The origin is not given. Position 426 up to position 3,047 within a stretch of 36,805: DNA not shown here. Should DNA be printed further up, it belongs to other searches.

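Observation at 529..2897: AT-rich, horizontally acquired TPR plus metallo-beta-lactamase-fold gene with its own promoter, inserted next to acnB: a candidate single-gene defence or effector module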

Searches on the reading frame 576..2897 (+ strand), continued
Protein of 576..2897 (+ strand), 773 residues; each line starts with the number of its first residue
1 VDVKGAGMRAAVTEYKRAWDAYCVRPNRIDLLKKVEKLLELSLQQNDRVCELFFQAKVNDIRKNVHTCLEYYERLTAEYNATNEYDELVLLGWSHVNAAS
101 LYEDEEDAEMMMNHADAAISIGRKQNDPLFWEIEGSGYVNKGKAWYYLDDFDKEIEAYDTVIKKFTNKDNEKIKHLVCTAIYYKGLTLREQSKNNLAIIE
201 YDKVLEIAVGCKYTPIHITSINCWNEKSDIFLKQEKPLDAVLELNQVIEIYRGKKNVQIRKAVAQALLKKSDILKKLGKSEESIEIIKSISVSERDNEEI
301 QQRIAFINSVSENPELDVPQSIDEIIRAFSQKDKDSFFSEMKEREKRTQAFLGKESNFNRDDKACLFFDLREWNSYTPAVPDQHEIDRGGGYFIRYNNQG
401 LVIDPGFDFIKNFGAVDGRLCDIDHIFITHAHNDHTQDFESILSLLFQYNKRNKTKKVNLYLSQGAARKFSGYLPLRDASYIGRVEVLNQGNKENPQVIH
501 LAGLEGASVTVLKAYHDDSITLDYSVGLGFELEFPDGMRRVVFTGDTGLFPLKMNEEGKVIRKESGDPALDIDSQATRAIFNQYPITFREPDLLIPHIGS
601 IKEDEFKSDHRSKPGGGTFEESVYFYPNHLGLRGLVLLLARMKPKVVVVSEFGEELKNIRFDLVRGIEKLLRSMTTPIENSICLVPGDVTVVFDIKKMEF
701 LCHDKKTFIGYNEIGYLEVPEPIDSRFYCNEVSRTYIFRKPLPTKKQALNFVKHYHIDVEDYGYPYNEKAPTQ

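Call 7: find_homologous_proteins(query=window:597-2897:+)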
Query window:597-2897:+ (766 aa): 246 proteins with E <= 0.001 among 8000 candidates; the best 120 are listed.
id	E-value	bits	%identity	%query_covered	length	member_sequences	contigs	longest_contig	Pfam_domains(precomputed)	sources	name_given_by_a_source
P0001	0.0e+0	1762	100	100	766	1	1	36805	PF12706.14,PF23023.2,PF00753.34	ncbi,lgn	-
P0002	4.0e-183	629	45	84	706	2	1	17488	PF12706.14,PF13414.13,PF00515.35,PF13424.13,PF23023.2,PF13432.13,PF13181.13,PF00753.34,PF07719.24,PF13174.13,PF13374.13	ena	-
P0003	1.3e-173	597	41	96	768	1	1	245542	PF12706.14,PF03704.24,PF13431.13,PF23914.2,PF13414.13,PF13176.13,PF13428.13,PF00753.34,PF13374.13,PF07721.21,PF14559.13,PF13371.13,PF00515.35,PF12895.14,PF13424.13,PF23023.2,PF13432.13,PF13181.13,PF01239.29,PF07719.24,PF13174.13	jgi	jgi:tetratricopeptide (TPR) repeat protein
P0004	2.5e-169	583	46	80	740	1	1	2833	PF12706.14,PF13414.13,PF21973.3,PF13176.13,PF13428.13,PF00753.34,PF13374.13,PF00515.35,PF13424.13,PF23023.2,PF13432.13,PF13181.13,PF07719.24,PF13174.13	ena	-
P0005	1.3e-164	567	41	91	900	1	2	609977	PF12706.14,PF00515.35,PF13424.13,PF23023.2,PF13432.13,PF12644.13,PF13181.13,PF00753.34,PF07719.24,PF13174.13,PF13374.13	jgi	jgi:tetratricopeptide (TPR) repeat protein/ribonuclease BN (tRNA processing enzyme)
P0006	1.1e-147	512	48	65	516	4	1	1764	PF12706.14,PF00515.35,PF13424.13,PF23023.2,PF13428.13,PF00753.34,PF07719.24,PF13174.13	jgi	jgi:glyoxylase-like metal-dependent hydrolase (beta-lactamase superfamily II)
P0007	5.5e-145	503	46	69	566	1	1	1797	PF12706.14,PF23023.2,PF00753.34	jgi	-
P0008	1.2e-137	478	42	83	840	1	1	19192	PF12706.14,PF23023.2,PF00753.34,PF13174.13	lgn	-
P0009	4.6e-134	466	50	57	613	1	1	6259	PF12706.14,PF23023.2,PF00753.34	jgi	jgi:hypothetical protein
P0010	8.6e-131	456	42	70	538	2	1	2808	PF12706.14,PF23023.2,PF00753.34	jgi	-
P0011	2.8e-118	414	37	75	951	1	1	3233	PF12706.14,PF13431.13,PF12862.14,PF13414.13,PF13176.13,PF13428.13,PF00753.34,PF13374.13,PF00515.35,PF13424.13,PF23023.2,PF13432.13,PF13181.13,PF07719.24,PF13174.13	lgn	-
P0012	2.5e-114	401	34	89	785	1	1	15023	PF12706.14,PF13431.13,PF13176.13,PF13428.13,PF00753.34,PF13374.13,PF14559.13,PF00515.35,PF13424.13,PF23023.2,PF13432.13,PF13181.13,PF07719.24,PF13174.13,PF20308.5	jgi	-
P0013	5.1e-110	387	34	93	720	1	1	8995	PF12706.14,PF00515.35,PF13424.13,PF23023.2,PF13176.13,PF13181.13,PF00753.34,PF07719.24,PF13174.13,PF13374.13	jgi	jgi:tetratricopeptide (TPR) repeat protein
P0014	7.9e-109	383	34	90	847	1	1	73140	PF12706.14,PF00515.35,PF13424.13,PF23023.2,PF13181.13,PF00753.34,PF07719.24,PF13174.13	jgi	jgi:tetratricopeptide (TPR) repeat protein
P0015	1.6e-108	382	31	91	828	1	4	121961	PF12706.14,PF13431.13,PF13414.13,PF13176.13,PF13428.13,PF00753.34,PF13374.13,PF07721.21,PF17874.8,PF00515.35,PF13424.13,PF23023.2,PF13432.13,PF13181.13,PF12968.14,PF07719.24,PF13174.13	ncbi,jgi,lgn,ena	-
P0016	7.4e-108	380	43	62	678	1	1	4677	PF12706.14,PF23023.2,PF00753.34,PF07719.24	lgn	-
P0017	1.9e-107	378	38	80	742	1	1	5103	PF12706.14,PF13431.13,PF13176.13,PF13428.13,PF00753.34,PF13374.13,PF14559.13,PF00515.35,PF13424.13,PF23023.2,PF13432.13,PF13181.13,PF07719.24,PF13174.13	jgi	-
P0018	5.5e-107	377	34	76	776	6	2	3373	PF12706.14,PF13414.13,PF04048.21,PF00753.34,PF13374.13,PF00515.35,PF13424.13,PF23023.2,PF13432.13,PF13181.13,PF07719.24,PF13174.13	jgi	jgi:tetratricopeptide (TPR) repeat protein/L-ascorbate metabolism protein UlaG (beta-lactamase super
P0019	7.9e-107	376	32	94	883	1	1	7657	PF12706.14,PF00515.35,PF13424.13,PF23023.2,PF13176.13,PF13432.13,PF13428.13,PF13181.13,PF00753.34,PF07719.24,PF13174.13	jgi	jgi:tetratricopeptide (TPR) repeat protein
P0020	6.5e-106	373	33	87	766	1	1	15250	PF12706.14,PF13431.13,PF27465.1,PF00515.35,PF13424.13,PF23023.2,PF13432.13,PF12644.13,PF00753.34,PF07719.24,PF13174.13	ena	-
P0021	9.4e-105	370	32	82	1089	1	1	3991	PF12706.14,PF13431.13,PF01535.27,PF13176.13,PF18768.8,PF13428.13,PF00753.34,PF13374.13,PF07721.21,PF14559.13,PF24575.2,PF27465.1,PF00515.35,PF04212.25,PF13424.13,PF23023.2,PF13432.13,PF13181.13,PF12968.14,PF07719.24,PF13174.13,PF20308.5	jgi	jgi:tetratricopeptide (TPR) repeat protein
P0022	5.3e-104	367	38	78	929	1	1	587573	PF12706.14,PF13414.13,PF13176.13,PF13428.13,PF00753.34,PF13374.13,PF14559.13,PF17874.8,PF00515.35,PF12895.14,PF13424.13,PF23023.2,PF13432.13,PF13181.13,PF07719.24,PF13174.13,PF20308.5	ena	-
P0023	7.6e-104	367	34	83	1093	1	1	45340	PF12706.14,PF13431.13,PF01535.27,PF13176.13,PF13428.13,PF00753.34,PF13374.13,PF07721.21,PF14559.13,PF00515.35,PF13424.13,PF23023.2,PF13432.13,PF13181.13,PF07719.24,PF13174.13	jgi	-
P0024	7.6e-104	367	33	84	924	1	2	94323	PF12706.14,PF03461.21,PF13428.13,PF12644.13,PF00753.34,PF27465.1,PF00515.35,PF13424.13,PF23023.2,PF13432.13,PF07719.24,PF13174.13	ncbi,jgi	jgi:tetratricopeptide (TPR) repeat protein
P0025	1.1e-103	366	35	84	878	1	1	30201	PF12706.14,PF01037.29,PF13428.13,PF00753.34,PF13374.13,PF07721.21,PF00515.35,PF13424.13,PF23023.2,PF13432.13,PF13181.13,PF07719.24,PF13174.13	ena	-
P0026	1.8e-103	365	31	85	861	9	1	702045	PF12706.14,PF13431.13,PF02502.24,PF21973.3,PF13176.13,PF22564.3,PF13428.13,PF27098.1,PF27093.1,PF00753.34,PF13374.13,PF01371.26,PF00515.35,PF13424.13,PF23023.2,PF18090.7,PF13432.13,PF13181.13,PF07719.24,PF13174.13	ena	-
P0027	3.1e-103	365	33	86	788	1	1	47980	PF12706.14,PF13176.13,PF13428.13,PF00753.34,PF14559.13,PF00515.35,PF13424.13,PF23023.2,PF13432.13,PF13181.13,PF07719.24,PF13174.13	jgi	jgi:tetratricopeptide (TPR) repeat protein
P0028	2.1e-101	358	41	56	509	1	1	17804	PF12706.14,PF23023.2,PF00753.34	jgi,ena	-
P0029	1.2e-100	356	33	76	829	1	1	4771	PF12706.14,PF00515.35,PF13424.13,PF23023.2,PF13432.13,PF13428.13,PF00753.34,PF07719.24,PF13174.13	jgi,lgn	jgi:tetratricopeptide (TPR) repeat protein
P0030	6.2e-100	354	35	81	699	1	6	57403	PF12706.14,PF00515.35,PF13424.13,PF23023.2,PF13432.13,PF13428.13,PF13181.13,PF00753.34,PF07719.24,PF13174.13,PF13374.13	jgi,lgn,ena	-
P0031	1.7e-96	342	34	82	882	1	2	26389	PF12706.14,PF14559.13,PF00515.35,PF13424.13,PF23023.2,PF13428.13,PF00753.34,PF07719.24,PF13174.13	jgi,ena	jgi:tetratricopeptide (TPR) repeat protein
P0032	2.8e-96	342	34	82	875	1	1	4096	PF12706.14,PF00515.35,PF13424.13,PF23023.2,PF13432.13,PF00753.34,PF07719.24,PF13374.13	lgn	-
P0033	2.3e-94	335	37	65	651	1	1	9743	PF12706.14,PF00515.35,PF23023.2,PF00753.34,PF07719.24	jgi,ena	-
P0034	4.9e-94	334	34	73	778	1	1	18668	PF12706.14,PF00515.35,PF13424.13,PF23023.2,PF13432.13,PF13428.13,PF00753.34,PF07719.24,PF13174.13,PF13374.13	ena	-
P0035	5.0e-92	327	33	82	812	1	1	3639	PF12706.14,PF13424.13,PF23023.2,PF13432.13,PF00753.34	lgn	-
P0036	2.0e-91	326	39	62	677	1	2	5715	PF12706.14,PF23023.2,PF00753.34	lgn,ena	-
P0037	2.8e-91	325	31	83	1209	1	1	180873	PF12706.14,PF13319.12,PF17004.12,PF13428.13,PF00753.34,PF13374.13,PF00515.35,PF13424.13,PF23023.2,PF13432.13,PF13181.13,PF12968.14,PF07719.24,PF13174.13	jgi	jgi:tetratricopeptide (TPR) repeat protein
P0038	1.7e-89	319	35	75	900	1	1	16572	PF12706.14,PF00515.35,PF13424.13,PF23023.2,PF13432.13,PF13428.13,PF13181.13,PF00753.34,PF07719.24,PF13174.13,PF13374.13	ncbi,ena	-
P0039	1.0e-88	317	34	76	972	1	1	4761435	PF12706.14,PF13431.13,PF09976.16,PF21545.4,PF01535.27,PF13176.13,PF13428.13,PF00753.34,PF13374.13,PF07721.21,PF14559.13,PF00515.35,PF13424.13,PF23023.2,PF13432.13,PF13181.13,PF07719.24,PF13174.13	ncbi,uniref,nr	ncbi:tetratricopeptide repeat protein [Oceanidesulfovibrio marinus]|uniref:MBL fold metallo-hydrolas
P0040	3.8e-88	315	34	80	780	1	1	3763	PF01535.27,PF13176.13,PF13428.13,PF00753.34,PF13374.13,PF09853.15,PF00515.35,PF13424.13,PF23023.2,PF13432.13,PF13181.13,PF12968.14,PF07719.24,PF13174.13,PF20308.5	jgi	jgi:tetratricopeptide (TPR) repeat protein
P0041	3.9e-88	315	39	58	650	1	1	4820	PF12706.14,PF00515.35,PF23023.2,PF13181.13,PF00753.34,PF07719.24,PF13174.13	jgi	-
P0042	1.1e-87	313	35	63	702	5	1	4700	PF12706.14,PF23023.2,PF00753.34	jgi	jgi:hypothetical protein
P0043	5.5e-87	311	36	66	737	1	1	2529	PF12706.14,PF23023.2,PF00753.34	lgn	-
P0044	1.0e-86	310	39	62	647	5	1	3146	PF12706.14,PF00515.35,PF23023.2,PF13181.13,PF00753.34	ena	-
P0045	2.8e-86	308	31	88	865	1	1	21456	PF12706.14,PF00515.35,PF23023.2,PF13181.13,PF00753.34,PF13174.13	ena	-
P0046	4.9e-86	308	32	88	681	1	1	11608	PF12706.14,PF00515.35,PF13424.13,PF28559.1,PF23023.2,PF13181.13,PF00753.34,PF07719.24,PF13174.13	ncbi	-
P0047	8.0e-86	307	33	83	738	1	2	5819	PF12706.14,PF00515.35,PF23023.2,PF00753.34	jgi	-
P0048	4.9e-85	304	33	74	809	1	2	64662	PF12706.14,PF00515.35,PF13424.13,PF23023.2,PF13432.13,PF13181.13,PF00753.34,PF07719.24,PF13174.13,PF13374.13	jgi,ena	jgi:tetratricopeptide (TPR) repeat protein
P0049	7.0e-85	304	35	80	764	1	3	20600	PF12706.14,PF00515.35,PF23023.2,PF13181.13,PF00753.34,PF07719.24,PF13174.13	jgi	jgi:glyoxylase-like metal-dependent hydrolase (beta-lactamase superfamily II)/tetratricopeptide (TPR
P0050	1.0e-83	300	43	53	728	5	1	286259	PF12706.14,PF13414.13,PF00753.34,PF13374.13,PF07721.21,PF13371.13,PF00515.35,PF13424.13,PF23023.2,PF13432.13,PF13181.13,PF07719.24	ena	-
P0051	6.1e-83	297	34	75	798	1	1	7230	PF12706.14,PF13431.13,PF00753.34,PF13374.13,PF00515.35,PF13424.13,PF28559.1,PF23023.2,PF13432.13,PF13181.13,PF07719.24,PF13174.13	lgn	-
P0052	8.9e-83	297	33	81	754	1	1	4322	PF12706.14,PF13431.13,PF13414.13,PF00753.34,PF13371.13,PF00515.35,PF13424.13,PF28559.1,PF23023.2,PF13432.13,PF13181.13,PF07719.24,PF13174.13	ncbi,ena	-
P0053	1.4e-82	296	35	63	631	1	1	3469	PF12706.14,PF13424.13,PF23023.2,PF00753.34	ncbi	-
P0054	2.0e-81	292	31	89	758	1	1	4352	PF12706.14,PF00515.35,PF13424.13,PF23023.2,PF13432.13,PF13181.13,PF00753.34,PF07719.24,PF13174.13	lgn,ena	-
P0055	3.7e-81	292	33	78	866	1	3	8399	PF12706.14,PF00515.35,PF13424.13,PF23023.2,PF13432.13,PF13428.13,PF13181.13,PF00753.34,PF07719.24,PF13374.13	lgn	-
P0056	6.4e-81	291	36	76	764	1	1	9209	PF12706.14,PF13431.13,PF00753.34,PF13374.13,PF13371.13,PF00515.35,PF13424.13,PF23023.2,PF13432.13,PF13181.13,PF07719.24,PF13174.13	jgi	jgi:hypothetical protein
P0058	1.0e-78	283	37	67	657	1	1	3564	PF12706.14,PF13431.13,PF13414.13,PF00753.34,PF13374.13,PF13371.13,PF00515.35,PF13424.13,PF28559.1,PF23023.2,PF13432.13,PF13181.13,PF07719.24,PF13174.13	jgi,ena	-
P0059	1.2e-77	280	37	54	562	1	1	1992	PF12706.14,PF23023.2,PF00753.34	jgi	jgi:hypothetical protein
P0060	2.8e-77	279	30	90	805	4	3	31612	PF12706.14,PF00515.35,PF23023.2,PF00753.34,PF13174.13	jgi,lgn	jgi:tetratricopeptide (TPR) repeat protein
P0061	2.3e-76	276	40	55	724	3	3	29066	PF12706.14,PF13431.13,PF13414.13,PF13428.13,PF25064.2,PF00753.34,PF14559.13,PF13371.13,PF00515.35,PF13424.13,PF23023.2,PF21033.5,PF13181.13,PF07719.24,PF13174.13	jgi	jgi:tetratricopeptide (TPR) repeat protein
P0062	2.5e-75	272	41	50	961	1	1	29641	PF12706.14,PF25060.1,PF13414.13,PF13374.13,PF23855.2,PF00515.35,PF27144.1,PF13424.13,PF13429.13,PF07719.24,PF13174.13,PF20308.5,PF13431.13,PF23914.2,PF13176.13,PF13428.13,PF25064.2,PF00753.34,PF14559.13,PF13371.13,PF02038.22,PF12895.14,PF23023.2,PF21033.5,PF13432.13,PF13181.13,PF01239.29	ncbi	-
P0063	4.0e-75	272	33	80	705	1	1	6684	PF12706.14,PF13431.13,PF00515.35,PF13424.13,PF23023.2,PF13181.13,PF00753.34,PF07719.24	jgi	jgi:tetratricopeptide (TPR) repeat protein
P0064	5.0e-74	268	41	48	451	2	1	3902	PF12706.14,PF23023.2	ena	-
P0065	5.9e-73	264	38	54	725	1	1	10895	PF12706.14,PF13431.13,PF23914.2,PF13414.13,PF13176.13,PF13428.13,PF12688.14,PF25064.2,PF00753.34,PF13374.13,PF14559.13,PF24575.2,PF13371.13,PF00515.35,PF13424.13,PF23023.2,PF12729.14,PF13432.13,PF13181.13,PF01239.29,PF07719.24,PF13174.13,PF20308.5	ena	-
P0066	8.1e-73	264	38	57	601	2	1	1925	PF12706.14,PF13431.13,PF23914.2,PF13414.13,PF13176.13,PF13428.13,PF00753.34,PF13374.13,PF14559.13,PF13371.13,PF00515.35,PF13424.13,PF23023.2,PF21033.5,PF13432.13,PF13181.13,PF07719.24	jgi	-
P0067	2.6e-72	262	33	75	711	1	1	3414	PF12706.14,PF13431.13,PF13414.13,PF13176.13,PF13428.13,PF00753.34,PF13374.13,PF14559.13,PF13371.13,PF00515.35,PF13424.13,PF23023.2,PF13432.13,PF13181.13,PF07719.24,PF13174.13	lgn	-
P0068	3.4e-72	262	34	67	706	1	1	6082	PF12706.14,PF13431.13,PF25062.2,PF13414.13,PF13176.13,PF13428.13,PF25064.2,PF00753.34,PF13374.13,PF14559.13,PF13371.13,PF00515.35,PF12895.14,PF13424.13,PF23023.2,PF21033.5,PF13432.13,PF13429.13,PF13181.13,PF01239.29,PF07719.24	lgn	-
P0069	9.8e-72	260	33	72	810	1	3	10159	PF12706.14,PF13414.13,PF12569.15,PF12688.14,PF13374.13,PF24575.2,PF00515.35,PF13424.13,PF13429.13,PF14561.13,PF07719.24,PF13174.13,PF20308.5,PF13431.13,PF23914.2,PF13176.13,PF13428.13,PF25064.2,PF00753.34,PF14559.13,PF13371.13,PF22860.3,PF12895.14,PF23023.2,PF21033.5,PF13432.13,PF13181.13,PF01239.29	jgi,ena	-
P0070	2.6e-71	259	35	54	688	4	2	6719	PF12706.14,PF23023.2,PF00753.34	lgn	-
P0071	7.1e-71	258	32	79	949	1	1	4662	PF12706.14,PF14863.13,PF13414.13,PF01535.27,PF12569.15,PF08238.19,PF13374.13,PF24575.2,PF00515.35,PF04212.25,PF13424.13,PF13429.13,PF07719.24,PF20308.5,PF25063.1,PF13431.13,PF23914.2,PF25062.2,PF13176.13,PF13428.13,PF25064.2,PF00753.34,PF14559.13,PF13371.13,PF17874.8,PF12895.14,PF23023.2,PF21033.5,P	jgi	jgi:tetratricopeptide (TPR) repeat protein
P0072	9.4e-71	257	41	50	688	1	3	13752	PF12706.14,PF13431.13,PF13414.13,PF13371.13,PF00515.35,PF13424.13,PF23023.2,PF13428.13,PF13181.13,PF00753.34,PF07719.24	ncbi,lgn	-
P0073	1.0e-70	257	31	92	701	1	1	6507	PF12706.14,PF13431.13,PF13414.13,PF13176.13,PF13428.13,PF00753.34,PF13374.13,PF14559.13,PF13371.13,PF00515.35,PF13424.13,PF23023.2,PF13432.13,PF13181.13,PF01239.29,PF07719.24,PF13174.13,PF20308.5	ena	-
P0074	3.1e-70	255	33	68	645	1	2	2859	PF12706.14,PF14559.13,PF13431.13,PF00515.35,PF13424.13,PF23023.2,PF13432.13,PF13428.13,PF13181.13,PF00753.34,PF07719.24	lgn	-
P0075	3.6e-70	255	34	70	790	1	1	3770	PF12706.14,PF13414.13,PF12688.14,PF13374.13,PF24575.2,PF00515.35,PF04212.25,PF13424.13,PF12729.14,PF13429.13,PF07719.24,PF13174.13,PF13431.13,PF23914.2,PF25062.2,PF13176.13,PF13428.13,PF25064.2,PF00753.34,PF14559.13,PF13371.13,PF12895.14,PF23023.2,PF21033.5,PF13432.13,PF13181.13,PF01239.29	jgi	jgi:tetratricopeptide (TPR) repeat protein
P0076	1.1e-69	254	31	80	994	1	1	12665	PF12706.14,PF22890.2,PF13414.13,PF01535.27,PF12569.15,PF08238.19,PF13374.13,PF21629.3,PF24575.2,PF00515.35,PF13424.13,PF28559.1,PF13429.13,PF14561.13,PF07719.24,PF20308.5,PF13431.13,PF23914.2,PF25062.2,PF13176.13,PF13428.13,PF25064.2,PF00753.34,PF14559.13,PF13371.13,PF17874.8,PF12895.14,PF23023.2,PF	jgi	jgi:tetratricopeptide (TPR) repeat protein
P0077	1.8e-69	253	33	75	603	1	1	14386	PF12706.14,PF13431.13,PF13414.13,PF13176.13,PF13428.13,PF00753.34,PF13374.13,PF14559.13,PF13371.13,PF00515.35,PF13424.13,PF23023.2,PF13432.13,PF13181.13,PF07719.24,PF13174.13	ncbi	ncbi:MAG: tetratricopeptide repeat protein, partial [Pelobacteraceae bacterium]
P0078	2.9e-69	252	32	76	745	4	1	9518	PF12706.14,PF13431.13,PF23914.2,PF13414.13,PF13176.13,PF13428.13,PF00753.34,PF13374.13,PF14559.13,PF13371.13,PF00515.35,PF13424.13,PF23023.2,PF21033.5,PF13432.13,PF13181.13,PF01239.29,PF07719.24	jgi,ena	-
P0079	7.1e-69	251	34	63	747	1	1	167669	PF12706.14,PF13431.13,PF13414.13,PF13176.13,PF13428.13,PF00753.34,PF13374.13,PF14559.13,PF13371.13,PF00515.35,PF13424.13,PF23023.2,PF13432.13,PF13181.13,PF01239.29,PF07719.24,PF13174.13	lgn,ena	-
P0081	7.0e-66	241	34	57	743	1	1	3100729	PF12706.14,PF13431.13,PF23914.2,PF13414.13,PF13176.13,PF13428.13,PF25064.2,PF00753.34,PF13374.13,PF14559.13,PF13371.13,PF00515.35,PF13424.13,PF23023.2,PF21033.5,PF13432.13,PF13181.13,PF01239.29,PF07719.24,PF13174.13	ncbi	ncbi:tetratricopeptide repeat protein [Humidesulfovibrio sp.]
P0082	3.3e-65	239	38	51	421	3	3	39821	PF12706.14,PF23023.2,PF00753.34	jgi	-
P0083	2.6e-64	236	32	73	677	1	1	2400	PF12706.14,PF13431.13,PF23914.2,PF13414.13,PF13176.13,PF13428.13,PF04733.21,PF00753.34,PF13374.13,PF14559.13,PF13371.13,PF00515.35,PF12895.14,PF13424.13,PF23023.2,PF21033.5,PF13432.13,PF13181.13,PF07719.24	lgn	-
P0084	9.4e-64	234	37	53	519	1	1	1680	PF12706.14,PF23023.2,PF00753.34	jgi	jgi:hypothetical protein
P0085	9.7e-63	231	36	53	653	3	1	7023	PF12706.14,PF23023.2,PF00753.34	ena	-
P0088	4.4e-61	225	31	72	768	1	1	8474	PF12706.14,PF13431.13,PF25062.2,PF13414.13,PF01535.27,PF13176.13,PF13428.13,PF00753.34,PF13374.13,PF07721.21,PF14559.13,PF13371.13,PF00515.35,PF12895.14,PF13424.13,PF23023.2,PF21033.5,PF13432.13,PF13181.13,PF07719.24,PF13174.13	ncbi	-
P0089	3.4e-60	222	37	49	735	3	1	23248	PF12706.14,PF13431.13,PF13414.13,PF13428.13,PF00753.34,PF13374.13,PF14559.13,PF00515.35,PF23023.2,PF13432.13,PF13181.13,PF07719.24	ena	-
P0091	9.3e-58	214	38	45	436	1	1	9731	PF12706.14,PF13414.13,PF00515.35,PF13424.13,PF23023.2,PF13181.13,PF00753.34,PF07719.24,PF13174.13,PF13374.13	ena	-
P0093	2.2e-51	193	33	52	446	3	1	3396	PF12706.14,PF23023.2,PF00753.34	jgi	-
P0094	3.9e-51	192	31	60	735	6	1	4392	PF12706.14,PF13431.13,PF23914.2,PF13414.13,PF01535.27,PF13176.13,PF13428.13,PF13483.13,PF25064.2,PF00753.34,PF13374.13,PF14559.13,PF13371.13,PF00515.35,PF12895.14,PF13424.13,PF23023.2,PF21033.5,PF13432.13,PF13429.13,PF13181.13,PF07719.24,PF13174.13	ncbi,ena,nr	ncbi:tetratricopeptide repeat protein [Candidatus Pacearchaeota archaeon]|nr:tetratricopeptide repea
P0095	1.4e-50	190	31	62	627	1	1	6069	PF12706.14,PF13431.13,PF13414.13,PF13176.13,PF13428.13,PF00753.34,PF13374.13,PF14559.13,PF13371.13,PF00515.35,PF12895.14,PF13424.13,PF23023.2,PF21033.5,PF13432.13,PF13181.13,PF07719.24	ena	-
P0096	3.0e-50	189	33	55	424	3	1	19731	PF12706.14,PF23023.2,PF00753.34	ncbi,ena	-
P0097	4.5e-50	189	28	89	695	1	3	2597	PF12706.14,PF13431.13,PF23914.2,PF13414.13,PF01535.27,PF13176.13,PF13428.13,PF12688.14,PF25064.2,PF00753.34,PF13374.13,PF14559.13,PF13371.13,PF00515.35,PF12895.14,PF13424.13,PF23023.2,PF21033.5,PF13432.13,PF13181.13,PF07719.24,PF13174.13,PF20308.5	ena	-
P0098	1.1e-49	188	35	52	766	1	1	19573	PF12706.14,PF23023.2,PF00753.34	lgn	-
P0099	2.0e-49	187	28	73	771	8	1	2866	PF12706.14,PF25060.1,PF13414.13,PF13483.13,PF13374.13,PF00515.35,PF13424.13,PF13429.13,PF07719.24,PF13174.13,PF20308.5,PF13431.13,PF23914.2,PF13176.13,PF13428.13,PF00753.34,PF14559.13,PF13371.13,PF12895.14,PF23023.2,PF21033.5,PF13432.13,PF13181.13,PF01239.29,PF24726.2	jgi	-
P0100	5.3e-49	185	34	50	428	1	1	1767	PF12706.14,PF23023.2,PF00753.34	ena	-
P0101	9.4e-49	184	33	54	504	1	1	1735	PF12706.14,PF23023.2,PF00753.34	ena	-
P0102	9.6e-49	184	33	52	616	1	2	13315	PF12706.14,PF23023.2,PF00753.34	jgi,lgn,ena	jgi:hypothetical protein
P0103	2.9e-48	183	29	70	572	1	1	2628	PF12706.14,PF13431.13,PF13414.13,PF13176.13,PF13428.13,PF00753.34,PF13374.13,PF14559.13,PF13371.13,PF00515.35,PF13424.13,PF23023.2,PF13432.13,PF13181.13,PF07719.24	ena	-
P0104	3.5e-48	183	33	55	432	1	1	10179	PF12706.14,PF23023.2,PF00753.34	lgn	-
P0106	5.4e-48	182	36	49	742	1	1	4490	PF12706.14,PF23023.2,PF00753.34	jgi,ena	-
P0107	1.1e-47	181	29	74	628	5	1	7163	PF12706.14,PF13431.13,PF13414.13,PF13176.13,PF13428.13,PF13483.13,PF00753.34,PF13374.13,PF14559.13,PF13371.13,PF00515.35,PF12895.14,PF13424.13,PF23023.2,PF21033.5,PF13432.13,PF13181.13,PF07719.24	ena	-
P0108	1.2e-47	181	30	70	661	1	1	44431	PF12706.14,PF03704.24,PF13431.13,PF13414.13,PF13176.13,PF13428.13,PF13483.13,PF04733.21,PF00753.34,PF13374.13,PF14559.13,PF13371.13,PF00515.35,PF13424.13,PF23023.2,PF21033.5,PF13432.13,PF13429.13,PF13181.13,PF07719.24,PF13174.13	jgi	-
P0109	1.7e-47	180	33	52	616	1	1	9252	PF12706.14,PF23023.2,PF00753.34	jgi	jgi:hypothetical protein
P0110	5.2e-47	179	31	61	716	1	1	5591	PF12706.14,PF13431.13,PF13414.13,PF00515.35,PF13424.13,PF23023.2,PF13181.13,PF00753.34,PF07719.24,PF13374.13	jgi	-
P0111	6.1e-47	178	33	51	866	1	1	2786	PF12706.14,PF03704.24,PF13414.13,PF01535.27,PF12569.15,PF12688.14,PF13483.13,PF13374.13,PF23855.2,PF00515.35,PF13424.13,PF13429.13,PF07719.24,PF13174.13,PF20308.5,PF13431.13,PF23914.2,PF25062.2,PF13176.13,PF13428.13,PF04733.21,PF25064.2,PF00753.34,PF14559.13,PF13371.13,PF22860.3,PF12895.14,PF23023.2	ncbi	-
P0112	6.3e-47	178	31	61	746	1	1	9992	PF12706.14,PF13431.13,PF13414.13,PF26725.1,PF00515.35,PF13424.13,PF23023.2,PF13181.13,PF00753.34,PF07719.24,PF13374.13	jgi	-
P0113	6.3e-47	178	31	61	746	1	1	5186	PF12706.14,PF13431.13,PF13414.13,PF26725.1,PF00515.35,PF13424.13,PF23023.2,PF13181.13,PF00753.34,PF07719.24,PF13374.13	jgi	-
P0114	8.8e-47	178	33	51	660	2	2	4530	PF12706.14,PF13431.13,PF13414.13,PF13428.13,PF00753.34,PF13374.13,PF14559.13,PF13371.13,PF00515.35,PF13424.13,PF23023.2,PF21033.5,PF13432.13,PF13181.13,PF07719.24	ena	-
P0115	8.9e-47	178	42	19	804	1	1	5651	PF23023.2,PF00753.34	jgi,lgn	-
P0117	4.7e-46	175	34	48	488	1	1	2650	PF12706.14,PF14559.13,PF13431.13,PF13414.13,PF00515.35,PF23023.2,PF13181.13,PF00753.34,PF07719.24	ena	-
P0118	1.0e-45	174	42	19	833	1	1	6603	PF12706.14,PF23023.2,PF00753.34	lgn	-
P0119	1.2e-45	174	29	83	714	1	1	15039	PF12706.14,PF03704.24,PF13414.13,PF17169.10,PF13374.13,PF07721.21,PF24575.2,PF00515.35,PF13424.13,PF23233.2,PF13429.13,PF07719.24,PF13174.13,PF14853.13,PF13431.13,PF23914.2,PF13176.13,PF13428.13,PF00753.34,PF14559.13,PF13371.13,PF22860.3,PF12895.14,PF23023.2,PF21033.5,PF13432.13,PF13181.13,PF12968.1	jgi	jgi:tetratricopeptide (TPR) repeat protein/ribonuclease BN (tRNA processing enzyme)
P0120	1.3e-45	174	27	84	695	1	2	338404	PF12706.14,PF13431.13,PF13414.13,PF13176.13,PF13428.13,PF13483.13,PF00753.34,PF13374.13,PF14559.13,PF13371.13,PF00515.35,PF12895.14,PF13424.13,PF23023.2,PF21033.5,PF13432.13,PF13429.13,PF13181.13,PF12968.14,PF01239.29,PF07719.24,PF13174.13,PF20308.5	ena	-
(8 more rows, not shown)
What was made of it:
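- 585..591 (+): Shine-Dalgarno-like AAGGGAG, 5 nt upstream of ATG 597. The public gene call uses this start (P0001, 766 aa, call 7).
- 597..2897 (+): CDS of the TPR-MBL protein (766 aa plus stop). The identical protein is in public data (call 7).
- JGI names some homologues 'ribonuclease BN' (call 7).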
